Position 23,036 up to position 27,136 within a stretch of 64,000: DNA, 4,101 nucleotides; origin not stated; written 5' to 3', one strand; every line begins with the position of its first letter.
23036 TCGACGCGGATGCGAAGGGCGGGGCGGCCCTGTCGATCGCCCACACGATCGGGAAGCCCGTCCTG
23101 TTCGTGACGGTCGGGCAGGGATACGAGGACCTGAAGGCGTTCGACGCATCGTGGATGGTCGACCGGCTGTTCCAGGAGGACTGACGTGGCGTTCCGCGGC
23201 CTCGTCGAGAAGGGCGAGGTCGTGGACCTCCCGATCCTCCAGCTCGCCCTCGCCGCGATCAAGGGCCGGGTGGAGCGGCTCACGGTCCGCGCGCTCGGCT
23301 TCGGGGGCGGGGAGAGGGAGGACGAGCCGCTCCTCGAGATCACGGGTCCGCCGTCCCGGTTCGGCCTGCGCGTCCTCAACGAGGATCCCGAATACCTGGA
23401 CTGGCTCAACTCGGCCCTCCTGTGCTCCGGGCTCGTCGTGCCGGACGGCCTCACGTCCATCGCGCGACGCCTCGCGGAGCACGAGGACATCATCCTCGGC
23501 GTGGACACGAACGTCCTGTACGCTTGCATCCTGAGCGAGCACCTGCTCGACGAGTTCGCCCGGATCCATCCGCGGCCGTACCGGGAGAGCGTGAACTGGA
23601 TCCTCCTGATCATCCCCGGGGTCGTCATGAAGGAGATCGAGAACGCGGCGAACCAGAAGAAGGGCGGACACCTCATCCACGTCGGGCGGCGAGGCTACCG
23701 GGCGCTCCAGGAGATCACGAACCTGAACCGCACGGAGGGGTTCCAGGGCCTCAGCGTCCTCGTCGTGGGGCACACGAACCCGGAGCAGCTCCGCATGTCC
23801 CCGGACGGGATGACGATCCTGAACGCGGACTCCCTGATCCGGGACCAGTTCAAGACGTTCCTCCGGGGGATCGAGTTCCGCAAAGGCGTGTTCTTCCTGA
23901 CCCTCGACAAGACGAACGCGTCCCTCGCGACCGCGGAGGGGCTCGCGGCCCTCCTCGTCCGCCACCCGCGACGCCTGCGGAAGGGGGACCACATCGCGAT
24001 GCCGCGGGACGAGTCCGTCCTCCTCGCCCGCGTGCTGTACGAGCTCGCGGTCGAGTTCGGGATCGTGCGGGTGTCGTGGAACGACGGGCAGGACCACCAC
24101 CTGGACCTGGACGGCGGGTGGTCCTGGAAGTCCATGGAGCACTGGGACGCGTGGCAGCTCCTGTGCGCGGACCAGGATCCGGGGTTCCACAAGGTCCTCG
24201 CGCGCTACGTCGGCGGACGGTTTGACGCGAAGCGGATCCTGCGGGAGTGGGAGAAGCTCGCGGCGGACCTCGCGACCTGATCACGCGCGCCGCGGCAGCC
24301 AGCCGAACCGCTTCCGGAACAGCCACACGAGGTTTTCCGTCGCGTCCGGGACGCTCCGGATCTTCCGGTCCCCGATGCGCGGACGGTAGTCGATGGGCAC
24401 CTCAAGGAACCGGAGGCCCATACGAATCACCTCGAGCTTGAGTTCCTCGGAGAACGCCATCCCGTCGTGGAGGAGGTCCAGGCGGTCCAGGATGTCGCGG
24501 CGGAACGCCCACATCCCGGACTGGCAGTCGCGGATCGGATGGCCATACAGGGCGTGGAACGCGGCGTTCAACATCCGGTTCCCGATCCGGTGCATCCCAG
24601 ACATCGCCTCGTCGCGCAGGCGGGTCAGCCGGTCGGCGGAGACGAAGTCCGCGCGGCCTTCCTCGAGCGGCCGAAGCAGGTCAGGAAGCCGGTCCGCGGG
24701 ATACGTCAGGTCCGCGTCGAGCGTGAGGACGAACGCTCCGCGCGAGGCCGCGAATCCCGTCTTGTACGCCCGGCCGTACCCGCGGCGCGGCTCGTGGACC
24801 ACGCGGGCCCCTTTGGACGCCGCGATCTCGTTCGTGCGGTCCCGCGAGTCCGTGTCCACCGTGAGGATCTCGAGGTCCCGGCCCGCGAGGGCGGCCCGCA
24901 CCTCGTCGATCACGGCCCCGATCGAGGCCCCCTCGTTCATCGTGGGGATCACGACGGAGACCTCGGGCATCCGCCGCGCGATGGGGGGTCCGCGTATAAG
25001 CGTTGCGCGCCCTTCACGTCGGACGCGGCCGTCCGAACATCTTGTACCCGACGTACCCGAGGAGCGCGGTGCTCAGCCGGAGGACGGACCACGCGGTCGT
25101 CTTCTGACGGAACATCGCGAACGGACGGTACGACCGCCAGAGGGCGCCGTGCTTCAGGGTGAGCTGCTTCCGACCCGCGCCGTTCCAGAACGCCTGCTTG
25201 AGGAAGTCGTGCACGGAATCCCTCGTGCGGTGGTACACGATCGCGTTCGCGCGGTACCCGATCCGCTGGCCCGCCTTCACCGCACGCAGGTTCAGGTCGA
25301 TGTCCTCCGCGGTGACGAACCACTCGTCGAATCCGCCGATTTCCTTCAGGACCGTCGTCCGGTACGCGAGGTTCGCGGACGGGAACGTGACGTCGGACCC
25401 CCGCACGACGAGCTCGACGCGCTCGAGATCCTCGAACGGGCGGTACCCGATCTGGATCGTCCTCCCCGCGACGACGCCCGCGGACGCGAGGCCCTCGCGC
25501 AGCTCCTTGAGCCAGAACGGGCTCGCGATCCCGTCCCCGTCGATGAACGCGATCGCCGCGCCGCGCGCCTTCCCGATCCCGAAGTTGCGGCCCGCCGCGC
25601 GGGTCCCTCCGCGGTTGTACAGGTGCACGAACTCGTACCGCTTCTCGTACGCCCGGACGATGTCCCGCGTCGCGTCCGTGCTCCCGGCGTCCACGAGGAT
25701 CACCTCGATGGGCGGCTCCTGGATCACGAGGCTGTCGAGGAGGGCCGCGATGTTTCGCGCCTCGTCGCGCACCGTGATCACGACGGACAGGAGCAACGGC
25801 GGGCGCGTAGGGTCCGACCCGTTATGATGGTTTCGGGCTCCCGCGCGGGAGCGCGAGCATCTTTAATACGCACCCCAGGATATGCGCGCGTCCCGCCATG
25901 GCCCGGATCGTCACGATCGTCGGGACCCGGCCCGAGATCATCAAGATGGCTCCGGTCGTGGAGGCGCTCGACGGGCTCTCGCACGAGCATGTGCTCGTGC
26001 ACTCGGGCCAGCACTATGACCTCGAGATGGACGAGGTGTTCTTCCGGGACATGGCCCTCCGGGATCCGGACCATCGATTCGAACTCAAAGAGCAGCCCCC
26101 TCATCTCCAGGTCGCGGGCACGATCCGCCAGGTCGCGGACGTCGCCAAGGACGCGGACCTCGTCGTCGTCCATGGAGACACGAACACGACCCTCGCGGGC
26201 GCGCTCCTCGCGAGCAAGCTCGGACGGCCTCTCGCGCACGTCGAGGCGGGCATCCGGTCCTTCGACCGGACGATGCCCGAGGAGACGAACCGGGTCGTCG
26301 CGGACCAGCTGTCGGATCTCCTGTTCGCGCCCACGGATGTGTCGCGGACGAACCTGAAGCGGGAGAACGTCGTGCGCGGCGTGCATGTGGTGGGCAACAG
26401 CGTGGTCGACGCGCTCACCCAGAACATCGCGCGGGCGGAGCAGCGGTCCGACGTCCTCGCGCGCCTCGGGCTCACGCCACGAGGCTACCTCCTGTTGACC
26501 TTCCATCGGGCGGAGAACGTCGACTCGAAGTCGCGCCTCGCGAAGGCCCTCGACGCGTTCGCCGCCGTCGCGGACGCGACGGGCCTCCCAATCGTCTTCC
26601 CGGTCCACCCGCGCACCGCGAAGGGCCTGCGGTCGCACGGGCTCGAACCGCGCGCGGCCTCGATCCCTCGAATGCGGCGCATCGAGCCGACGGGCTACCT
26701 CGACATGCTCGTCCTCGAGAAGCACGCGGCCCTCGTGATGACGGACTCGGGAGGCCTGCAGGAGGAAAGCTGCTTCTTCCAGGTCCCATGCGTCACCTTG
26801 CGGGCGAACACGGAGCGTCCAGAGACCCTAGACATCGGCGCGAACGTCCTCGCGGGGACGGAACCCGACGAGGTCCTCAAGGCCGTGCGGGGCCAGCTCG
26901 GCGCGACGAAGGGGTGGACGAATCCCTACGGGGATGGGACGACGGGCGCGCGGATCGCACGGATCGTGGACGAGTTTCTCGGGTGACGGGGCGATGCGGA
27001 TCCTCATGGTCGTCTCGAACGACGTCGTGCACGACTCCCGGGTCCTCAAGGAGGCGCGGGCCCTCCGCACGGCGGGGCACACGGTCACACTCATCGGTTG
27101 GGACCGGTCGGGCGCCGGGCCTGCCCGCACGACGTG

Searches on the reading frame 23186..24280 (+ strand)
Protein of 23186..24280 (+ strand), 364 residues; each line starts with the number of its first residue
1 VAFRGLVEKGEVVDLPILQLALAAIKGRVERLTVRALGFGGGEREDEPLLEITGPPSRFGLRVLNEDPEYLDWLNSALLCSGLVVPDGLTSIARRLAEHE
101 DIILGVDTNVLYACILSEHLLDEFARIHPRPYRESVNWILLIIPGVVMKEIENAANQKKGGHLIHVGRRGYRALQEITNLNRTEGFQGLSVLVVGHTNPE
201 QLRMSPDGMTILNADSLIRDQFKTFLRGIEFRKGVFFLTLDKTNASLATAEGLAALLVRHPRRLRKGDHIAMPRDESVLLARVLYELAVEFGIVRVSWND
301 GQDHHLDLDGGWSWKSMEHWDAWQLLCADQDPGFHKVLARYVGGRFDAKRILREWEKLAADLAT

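Call 72: search_protein_families(library=pfam, proteins=[window:23186-24280:+], max_evalue=0.0001)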
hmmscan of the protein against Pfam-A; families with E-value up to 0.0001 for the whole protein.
window:23186-24280:+ (364 aa): 1 family
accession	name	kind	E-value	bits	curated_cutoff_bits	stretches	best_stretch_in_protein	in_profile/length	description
PF13638.12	PIN_4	-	1.7e-05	25.5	21.9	1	106-255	3-128/132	PIN domain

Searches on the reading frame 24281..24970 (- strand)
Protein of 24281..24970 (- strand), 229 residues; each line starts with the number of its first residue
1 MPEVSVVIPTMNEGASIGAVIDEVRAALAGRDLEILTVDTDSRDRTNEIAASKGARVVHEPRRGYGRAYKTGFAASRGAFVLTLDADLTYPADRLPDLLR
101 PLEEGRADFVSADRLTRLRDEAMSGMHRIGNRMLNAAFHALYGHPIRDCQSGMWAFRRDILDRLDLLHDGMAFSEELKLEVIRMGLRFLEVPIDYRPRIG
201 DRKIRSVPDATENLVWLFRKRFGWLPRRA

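Call 72: search_protein_families(library=pfam, proteins=[window:24281-24970:-], max_evalue=0.0001)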
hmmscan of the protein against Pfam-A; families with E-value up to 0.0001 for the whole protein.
window:24281-24970:- (229 aa): 2 families
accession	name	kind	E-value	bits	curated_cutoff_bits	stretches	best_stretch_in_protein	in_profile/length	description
PF00535.33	Glycos_transf_2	-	1.1e-29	104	23.3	1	5-164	1-167/168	Glycosyl transferase family 2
PF13641.12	Glyco_tranf_2_3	-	1e-07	32.7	27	1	2-180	1-193/230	Glycosyltransferase like family 2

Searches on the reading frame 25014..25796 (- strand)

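Call 72: search_protein_families(library=pfam, proteins=[window:25014-25796:-], max_evalue=0.0001)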
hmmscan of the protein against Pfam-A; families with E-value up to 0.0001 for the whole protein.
window:25014-25796:- (260 aa): 4 families
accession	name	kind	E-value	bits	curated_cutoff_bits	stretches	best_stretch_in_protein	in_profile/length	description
PF00535.33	Glycos_transf_2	-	6.4e-22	78.7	23.3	1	4-122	1-124/168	Glycosyl transferase family 2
PF13641.12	Glyco_tranf_2_3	-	9.1e-17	62.3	27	2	3-103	3-111/230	Glycosyltransferase like family 2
PF10111.15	Glyco_tranf_2_2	-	4.7e-12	46.4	27.3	1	4-93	1-96/276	Glycosyltransferase like family 2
PF13632.12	Glyco_trans_2_3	-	7.5e-11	42.6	27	1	133-249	67-180/198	Glycosyl transferase family group 2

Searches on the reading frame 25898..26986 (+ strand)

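Call 72: search_protein_families(library=pfam, proteins=[window:25898-26986:+], max_evalue=0.0001)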
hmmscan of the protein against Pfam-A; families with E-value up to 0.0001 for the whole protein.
window:25898-26986:+ (362 aa): 1 family
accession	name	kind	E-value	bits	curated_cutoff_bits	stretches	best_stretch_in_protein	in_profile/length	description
PF02350.25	Epimerase_2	-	6.1e-97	325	30.6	1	30-357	10-346/347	UDP-N-acetylglucosamine 2-epimerase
